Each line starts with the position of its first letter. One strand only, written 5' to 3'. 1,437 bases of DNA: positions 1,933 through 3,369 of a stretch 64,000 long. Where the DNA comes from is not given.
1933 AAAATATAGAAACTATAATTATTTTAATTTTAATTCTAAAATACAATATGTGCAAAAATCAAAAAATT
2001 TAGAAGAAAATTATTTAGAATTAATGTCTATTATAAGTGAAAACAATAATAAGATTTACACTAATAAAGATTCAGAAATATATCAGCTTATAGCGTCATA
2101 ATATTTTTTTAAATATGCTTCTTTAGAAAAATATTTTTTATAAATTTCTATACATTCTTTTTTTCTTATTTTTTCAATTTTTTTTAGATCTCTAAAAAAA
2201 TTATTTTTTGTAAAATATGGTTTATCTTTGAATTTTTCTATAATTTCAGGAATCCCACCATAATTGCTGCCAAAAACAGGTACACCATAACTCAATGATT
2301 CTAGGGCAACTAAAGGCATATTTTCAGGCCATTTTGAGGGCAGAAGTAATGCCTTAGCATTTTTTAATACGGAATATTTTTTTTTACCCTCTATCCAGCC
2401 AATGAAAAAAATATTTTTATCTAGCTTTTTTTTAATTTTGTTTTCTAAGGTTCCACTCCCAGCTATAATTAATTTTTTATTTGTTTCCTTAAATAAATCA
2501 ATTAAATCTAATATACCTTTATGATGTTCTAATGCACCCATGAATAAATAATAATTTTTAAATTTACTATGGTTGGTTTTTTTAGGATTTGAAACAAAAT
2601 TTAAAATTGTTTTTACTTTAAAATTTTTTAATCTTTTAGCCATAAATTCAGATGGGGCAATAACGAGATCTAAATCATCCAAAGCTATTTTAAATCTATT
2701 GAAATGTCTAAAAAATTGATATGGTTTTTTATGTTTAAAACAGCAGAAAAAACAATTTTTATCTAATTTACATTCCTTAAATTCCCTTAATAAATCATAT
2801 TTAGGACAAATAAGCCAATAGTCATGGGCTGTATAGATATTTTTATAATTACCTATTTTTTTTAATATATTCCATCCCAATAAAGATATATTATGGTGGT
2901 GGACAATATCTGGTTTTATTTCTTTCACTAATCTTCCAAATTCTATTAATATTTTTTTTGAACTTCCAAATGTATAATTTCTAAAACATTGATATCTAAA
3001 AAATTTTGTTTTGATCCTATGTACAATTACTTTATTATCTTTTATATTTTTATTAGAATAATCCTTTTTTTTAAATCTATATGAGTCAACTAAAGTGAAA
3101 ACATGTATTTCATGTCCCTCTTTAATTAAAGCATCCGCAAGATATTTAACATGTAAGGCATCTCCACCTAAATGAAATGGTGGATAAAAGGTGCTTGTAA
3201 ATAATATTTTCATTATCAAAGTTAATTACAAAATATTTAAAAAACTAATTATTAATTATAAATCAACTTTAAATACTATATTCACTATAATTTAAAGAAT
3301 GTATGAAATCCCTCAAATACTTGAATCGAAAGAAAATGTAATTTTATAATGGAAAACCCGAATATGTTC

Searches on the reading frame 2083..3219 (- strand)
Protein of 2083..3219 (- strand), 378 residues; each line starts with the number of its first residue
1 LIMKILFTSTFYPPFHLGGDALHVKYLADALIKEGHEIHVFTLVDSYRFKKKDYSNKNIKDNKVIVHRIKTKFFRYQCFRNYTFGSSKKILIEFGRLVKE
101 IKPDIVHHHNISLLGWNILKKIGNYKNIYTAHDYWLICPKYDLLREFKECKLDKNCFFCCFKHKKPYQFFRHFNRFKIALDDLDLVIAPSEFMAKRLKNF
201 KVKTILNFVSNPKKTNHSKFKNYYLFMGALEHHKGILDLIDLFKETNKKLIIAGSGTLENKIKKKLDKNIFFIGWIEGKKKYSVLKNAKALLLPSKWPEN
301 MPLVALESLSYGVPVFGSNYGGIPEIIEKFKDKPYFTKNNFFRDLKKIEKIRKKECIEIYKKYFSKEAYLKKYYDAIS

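Call 98: search_protein_families(library=pfam, proteins=[window:2083-3219:-], max_evalue=0.001)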
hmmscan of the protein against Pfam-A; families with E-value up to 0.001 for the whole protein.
window:2083-3219:- (378 aa): 6 families
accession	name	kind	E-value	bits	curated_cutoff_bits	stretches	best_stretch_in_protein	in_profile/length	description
PF00534.26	Glycos_transf_1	-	5.7e-26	91.5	26.4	1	211-359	5-160/172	Glycosyl transferases group 1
PF13439.12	Glyco_transf_4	-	3.8e-18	66.5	28.5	1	18-203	2-155/170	Glycosyltransferase Family 4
PF13692.12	Glyco_trans_1_4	-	1.5e-17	64.6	27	1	223-332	3-120/142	Glycosyl transferases group 1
PF13477.12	Glyco_trans_4_2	-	6.2e-08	33.4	23.4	1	20-132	9-107/139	Glycosyl transferase 4-like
PF13579.12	Glyco_trans_4_4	-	2.6e-05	25.1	29.7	1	19-200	2-145/158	Glycosyl transferase 4-like domain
PF08323.17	Glyco_transf_5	-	0.00081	19.6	22.7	0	4-110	1-136/239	Starch synthase catalytic domain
